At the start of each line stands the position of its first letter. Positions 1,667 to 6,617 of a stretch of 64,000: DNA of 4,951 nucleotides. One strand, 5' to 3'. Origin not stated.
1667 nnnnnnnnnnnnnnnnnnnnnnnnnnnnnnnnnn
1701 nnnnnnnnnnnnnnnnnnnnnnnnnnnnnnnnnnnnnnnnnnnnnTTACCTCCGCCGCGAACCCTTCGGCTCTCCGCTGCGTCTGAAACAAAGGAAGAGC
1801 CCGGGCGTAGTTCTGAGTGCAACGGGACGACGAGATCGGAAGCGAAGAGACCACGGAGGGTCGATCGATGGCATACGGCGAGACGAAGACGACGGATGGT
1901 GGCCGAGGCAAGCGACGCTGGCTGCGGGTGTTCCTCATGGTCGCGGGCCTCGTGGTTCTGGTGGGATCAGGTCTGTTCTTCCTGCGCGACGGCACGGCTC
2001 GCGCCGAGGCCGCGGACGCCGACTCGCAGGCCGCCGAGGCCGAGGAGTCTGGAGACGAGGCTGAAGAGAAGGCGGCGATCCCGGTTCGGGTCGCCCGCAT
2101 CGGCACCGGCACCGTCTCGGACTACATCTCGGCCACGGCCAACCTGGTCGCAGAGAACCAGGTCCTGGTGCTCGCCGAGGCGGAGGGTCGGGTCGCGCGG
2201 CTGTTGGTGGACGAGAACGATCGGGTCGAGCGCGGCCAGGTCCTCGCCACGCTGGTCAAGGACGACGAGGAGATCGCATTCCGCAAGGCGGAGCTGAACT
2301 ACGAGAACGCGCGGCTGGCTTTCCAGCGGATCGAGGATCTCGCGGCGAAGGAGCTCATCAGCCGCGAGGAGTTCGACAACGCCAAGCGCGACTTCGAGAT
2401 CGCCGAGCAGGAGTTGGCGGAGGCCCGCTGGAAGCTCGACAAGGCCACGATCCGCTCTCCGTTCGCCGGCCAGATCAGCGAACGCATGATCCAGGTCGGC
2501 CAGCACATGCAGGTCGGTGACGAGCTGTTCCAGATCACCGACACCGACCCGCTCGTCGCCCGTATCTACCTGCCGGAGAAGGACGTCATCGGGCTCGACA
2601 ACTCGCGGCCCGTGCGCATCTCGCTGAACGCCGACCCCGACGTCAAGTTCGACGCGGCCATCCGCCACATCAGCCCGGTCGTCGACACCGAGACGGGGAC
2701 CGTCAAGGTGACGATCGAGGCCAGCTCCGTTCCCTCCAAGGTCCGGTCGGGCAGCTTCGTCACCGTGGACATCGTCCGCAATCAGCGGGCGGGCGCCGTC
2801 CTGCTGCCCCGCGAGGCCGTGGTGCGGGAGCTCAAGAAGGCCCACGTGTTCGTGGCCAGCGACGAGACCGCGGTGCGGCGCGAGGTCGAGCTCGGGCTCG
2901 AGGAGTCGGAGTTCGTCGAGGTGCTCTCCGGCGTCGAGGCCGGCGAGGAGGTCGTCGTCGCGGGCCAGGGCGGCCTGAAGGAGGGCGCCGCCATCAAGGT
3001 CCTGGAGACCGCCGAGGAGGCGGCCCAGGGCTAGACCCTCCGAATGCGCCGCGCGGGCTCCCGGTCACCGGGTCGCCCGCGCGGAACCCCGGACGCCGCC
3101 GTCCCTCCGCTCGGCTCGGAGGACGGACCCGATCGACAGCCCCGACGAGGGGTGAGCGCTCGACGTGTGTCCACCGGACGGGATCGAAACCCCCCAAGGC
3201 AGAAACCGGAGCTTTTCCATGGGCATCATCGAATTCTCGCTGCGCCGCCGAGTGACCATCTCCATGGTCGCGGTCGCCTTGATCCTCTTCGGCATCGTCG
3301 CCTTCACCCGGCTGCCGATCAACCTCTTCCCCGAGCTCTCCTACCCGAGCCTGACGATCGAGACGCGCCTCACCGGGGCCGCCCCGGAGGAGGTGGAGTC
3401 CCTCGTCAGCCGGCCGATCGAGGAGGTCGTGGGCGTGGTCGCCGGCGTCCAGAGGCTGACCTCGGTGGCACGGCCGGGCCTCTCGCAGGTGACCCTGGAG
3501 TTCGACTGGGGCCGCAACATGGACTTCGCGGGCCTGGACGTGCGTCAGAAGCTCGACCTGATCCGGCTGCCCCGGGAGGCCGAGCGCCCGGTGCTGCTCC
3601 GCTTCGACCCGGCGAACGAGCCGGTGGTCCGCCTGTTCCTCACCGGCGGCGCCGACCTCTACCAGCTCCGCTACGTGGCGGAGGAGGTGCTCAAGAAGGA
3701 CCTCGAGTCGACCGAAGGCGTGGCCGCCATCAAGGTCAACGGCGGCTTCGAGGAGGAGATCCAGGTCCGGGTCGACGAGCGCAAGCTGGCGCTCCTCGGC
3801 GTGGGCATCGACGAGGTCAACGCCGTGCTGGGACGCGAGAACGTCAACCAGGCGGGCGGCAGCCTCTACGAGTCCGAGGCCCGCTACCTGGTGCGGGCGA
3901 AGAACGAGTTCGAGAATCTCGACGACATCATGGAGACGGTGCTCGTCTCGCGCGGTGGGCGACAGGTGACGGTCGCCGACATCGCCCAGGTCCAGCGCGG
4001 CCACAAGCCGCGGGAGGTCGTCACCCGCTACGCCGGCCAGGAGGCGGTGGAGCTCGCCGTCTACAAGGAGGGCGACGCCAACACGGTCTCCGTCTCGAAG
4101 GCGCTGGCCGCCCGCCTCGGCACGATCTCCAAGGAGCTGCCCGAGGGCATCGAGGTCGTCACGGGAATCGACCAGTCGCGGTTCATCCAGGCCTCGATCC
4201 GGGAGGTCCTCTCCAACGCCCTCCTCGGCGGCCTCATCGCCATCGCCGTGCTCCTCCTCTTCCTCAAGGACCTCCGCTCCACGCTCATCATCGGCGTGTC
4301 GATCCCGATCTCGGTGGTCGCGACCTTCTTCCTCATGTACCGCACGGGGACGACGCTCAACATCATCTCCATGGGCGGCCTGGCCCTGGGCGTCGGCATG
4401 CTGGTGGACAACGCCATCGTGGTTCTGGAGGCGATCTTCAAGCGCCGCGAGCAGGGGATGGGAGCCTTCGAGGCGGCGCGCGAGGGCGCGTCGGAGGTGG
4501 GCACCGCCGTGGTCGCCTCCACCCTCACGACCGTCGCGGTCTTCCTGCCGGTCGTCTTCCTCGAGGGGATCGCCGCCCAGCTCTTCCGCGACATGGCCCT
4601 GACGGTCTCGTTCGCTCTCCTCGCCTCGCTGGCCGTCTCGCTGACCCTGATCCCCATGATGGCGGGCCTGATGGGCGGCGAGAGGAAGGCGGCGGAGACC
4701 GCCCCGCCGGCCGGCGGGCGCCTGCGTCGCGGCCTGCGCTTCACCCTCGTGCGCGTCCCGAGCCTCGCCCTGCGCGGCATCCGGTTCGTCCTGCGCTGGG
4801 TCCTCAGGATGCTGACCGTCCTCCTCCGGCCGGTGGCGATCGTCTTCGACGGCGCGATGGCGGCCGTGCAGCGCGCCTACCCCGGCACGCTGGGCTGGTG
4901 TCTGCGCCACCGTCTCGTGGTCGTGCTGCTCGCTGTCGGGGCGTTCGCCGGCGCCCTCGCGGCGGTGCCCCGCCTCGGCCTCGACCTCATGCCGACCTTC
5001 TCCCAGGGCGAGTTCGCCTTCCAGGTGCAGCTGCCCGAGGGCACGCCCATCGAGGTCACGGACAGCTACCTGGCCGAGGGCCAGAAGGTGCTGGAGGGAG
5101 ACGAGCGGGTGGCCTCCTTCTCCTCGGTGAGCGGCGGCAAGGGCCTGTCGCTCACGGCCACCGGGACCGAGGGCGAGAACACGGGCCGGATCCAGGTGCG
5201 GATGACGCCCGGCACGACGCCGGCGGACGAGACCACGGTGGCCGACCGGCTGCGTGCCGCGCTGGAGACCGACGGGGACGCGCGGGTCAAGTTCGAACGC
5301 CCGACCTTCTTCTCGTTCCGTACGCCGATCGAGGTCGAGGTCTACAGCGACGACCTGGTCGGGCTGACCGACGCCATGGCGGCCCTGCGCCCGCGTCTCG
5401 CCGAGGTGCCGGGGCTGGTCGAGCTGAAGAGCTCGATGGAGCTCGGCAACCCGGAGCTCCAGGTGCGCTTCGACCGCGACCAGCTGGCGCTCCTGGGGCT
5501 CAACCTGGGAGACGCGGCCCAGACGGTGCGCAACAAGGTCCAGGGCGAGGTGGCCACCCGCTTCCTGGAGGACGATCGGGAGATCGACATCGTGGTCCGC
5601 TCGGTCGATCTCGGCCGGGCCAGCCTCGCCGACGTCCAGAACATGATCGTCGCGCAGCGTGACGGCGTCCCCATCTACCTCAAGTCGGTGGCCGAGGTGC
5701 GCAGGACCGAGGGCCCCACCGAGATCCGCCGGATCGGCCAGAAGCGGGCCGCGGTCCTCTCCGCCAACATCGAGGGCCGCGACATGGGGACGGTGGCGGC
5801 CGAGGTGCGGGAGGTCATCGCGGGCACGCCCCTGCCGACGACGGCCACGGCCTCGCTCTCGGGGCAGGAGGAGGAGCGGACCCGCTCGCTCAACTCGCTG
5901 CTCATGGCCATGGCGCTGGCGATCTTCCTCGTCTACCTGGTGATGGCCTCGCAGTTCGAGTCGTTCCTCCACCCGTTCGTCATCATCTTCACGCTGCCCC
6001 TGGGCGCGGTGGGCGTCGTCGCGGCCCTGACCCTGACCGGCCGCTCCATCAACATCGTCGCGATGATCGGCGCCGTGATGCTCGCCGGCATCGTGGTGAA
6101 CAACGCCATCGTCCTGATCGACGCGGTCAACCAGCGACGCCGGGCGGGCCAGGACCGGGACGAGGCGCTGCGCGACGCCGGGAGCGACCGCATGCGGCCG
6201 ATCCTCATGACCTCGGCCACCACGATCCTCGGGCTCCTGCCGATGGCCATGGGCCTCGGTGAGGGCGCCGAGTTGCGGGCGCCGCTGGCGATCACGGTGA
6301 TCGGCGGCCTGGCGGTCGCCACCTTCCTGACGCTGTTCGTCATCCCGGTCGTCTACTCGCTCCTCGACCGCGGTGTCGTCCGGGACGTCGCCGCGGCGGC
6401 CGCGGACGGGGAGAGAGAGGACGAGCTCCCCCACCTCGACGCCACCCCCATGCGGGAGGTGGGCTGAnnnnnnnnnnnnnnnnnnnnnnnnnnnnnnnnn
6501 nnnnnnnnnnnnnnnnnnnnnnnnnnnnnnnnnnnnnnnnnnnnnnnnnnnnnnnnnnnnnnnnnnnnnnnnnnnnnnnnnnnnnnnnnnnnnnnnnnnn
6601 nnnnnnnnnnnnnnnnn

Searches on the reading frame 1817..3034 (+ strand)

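Call 70: search_protein_families(library=pfam, proteins=[window:1817-3034:+], max_evalue=0.001)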
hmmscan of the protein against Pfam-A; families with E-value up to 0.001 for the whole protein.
window:1817-3034:+ (405 aa): 5 families
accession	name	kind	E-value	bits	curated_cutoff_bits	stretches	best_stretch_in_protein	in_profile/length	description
PF13437.12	HlyD_3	-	9.5e-22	78.2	22.2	1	211-305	1-96/106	HlyD family secretion protein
PF16576.10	HlyD_D23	-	1.1e-19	71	30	1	114-315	18-214/214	Barrel-sandwich domain of CusB or HlyD membrane-fusion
PF13533.13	Biotin_lipoyl_2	-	9.1e-09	35.4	29.8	1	123-146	8-31/32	Biotin-lipoyl like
PF00364.28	Biotin_lipoyl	-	1.5e-06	28.4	22.1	0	118-146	45-73/73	Biotin-requiring enzyme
PF00529.27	CusB_dom_1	-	0.00013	22.5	26.5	0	206-381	12-89/89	Cation efflux system protein CusB domain 1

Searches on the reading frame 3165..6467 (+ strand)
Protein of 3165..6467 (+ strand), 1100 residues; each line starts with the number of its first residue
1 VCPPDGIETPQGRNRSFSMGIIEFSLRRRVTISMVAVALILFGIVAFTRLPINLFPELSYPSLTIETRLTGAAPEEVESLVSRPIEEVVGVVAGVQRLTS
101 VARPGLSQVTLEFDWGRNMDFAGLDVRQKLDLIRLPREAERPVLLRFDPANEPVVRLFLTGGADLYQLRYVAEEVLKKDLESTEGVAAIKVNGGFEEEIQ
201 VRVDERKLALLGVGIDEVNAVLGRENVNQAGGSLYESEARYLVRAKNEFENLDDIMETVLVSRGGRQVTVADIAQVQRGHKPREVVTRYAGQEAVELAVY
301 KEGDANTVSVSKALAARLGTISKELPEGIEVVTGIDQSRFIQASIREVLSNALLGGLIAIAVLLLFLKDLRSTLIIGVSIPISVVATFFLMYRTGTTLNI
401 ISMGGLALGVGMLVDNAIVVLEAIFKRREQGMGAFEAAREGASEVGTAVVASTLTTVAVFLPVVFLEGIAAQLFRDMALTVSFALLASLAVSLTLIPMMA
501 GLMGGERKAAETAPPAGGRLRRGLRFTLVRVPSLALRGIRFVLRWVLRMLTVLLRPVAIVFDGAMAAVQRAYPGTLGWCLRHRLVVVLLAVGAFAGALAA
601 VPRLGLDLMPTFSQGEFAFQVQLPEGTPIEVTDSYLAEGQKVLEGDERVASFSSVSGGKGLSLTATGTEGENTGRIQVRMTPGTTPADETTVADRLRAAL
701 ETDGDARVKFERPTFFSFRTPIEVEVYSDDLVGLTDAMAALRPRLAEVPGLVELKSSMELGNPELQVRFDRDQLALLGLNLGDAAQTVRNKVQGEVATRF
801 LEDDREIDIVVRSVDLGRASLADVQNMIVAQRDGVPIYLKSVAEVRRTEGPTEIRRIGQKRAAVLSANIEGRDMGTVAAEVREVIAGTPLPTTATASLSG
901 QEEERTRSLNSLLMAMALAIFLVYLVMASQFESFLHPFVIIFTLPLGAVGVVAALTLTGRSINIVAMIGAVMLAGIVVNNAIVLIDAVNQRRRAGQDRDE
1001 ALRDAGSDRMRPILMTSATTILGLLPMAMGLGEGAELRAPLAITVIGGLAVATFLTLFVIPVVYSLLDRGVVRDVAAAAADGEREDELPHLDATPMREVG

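Call 70: search_protein_families(library=pfam, proteins=[window:3165-6467:+], max_evalue=0.001)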
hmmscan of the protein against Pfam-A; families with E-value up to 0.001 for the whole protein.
window:3165-6467:+ (1100 aa): 3 families
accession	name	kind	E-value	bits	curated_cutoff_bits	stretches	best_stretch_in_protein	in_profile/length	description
PF00873.25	ACR_tran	-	3e-250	833.5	28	1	21-1067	1-1020/1021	AcrB/AcrD/AcrF family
PF02355.23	SecD_SecF_C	-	7e-07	29.3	20.5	1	910-1061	31-180/189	Protein export membrane protein SecD/SecF, C-terminal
PF03176.21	MMPL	-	1.1e-06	28.2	20.5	1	293-507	86-306/333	MMPL family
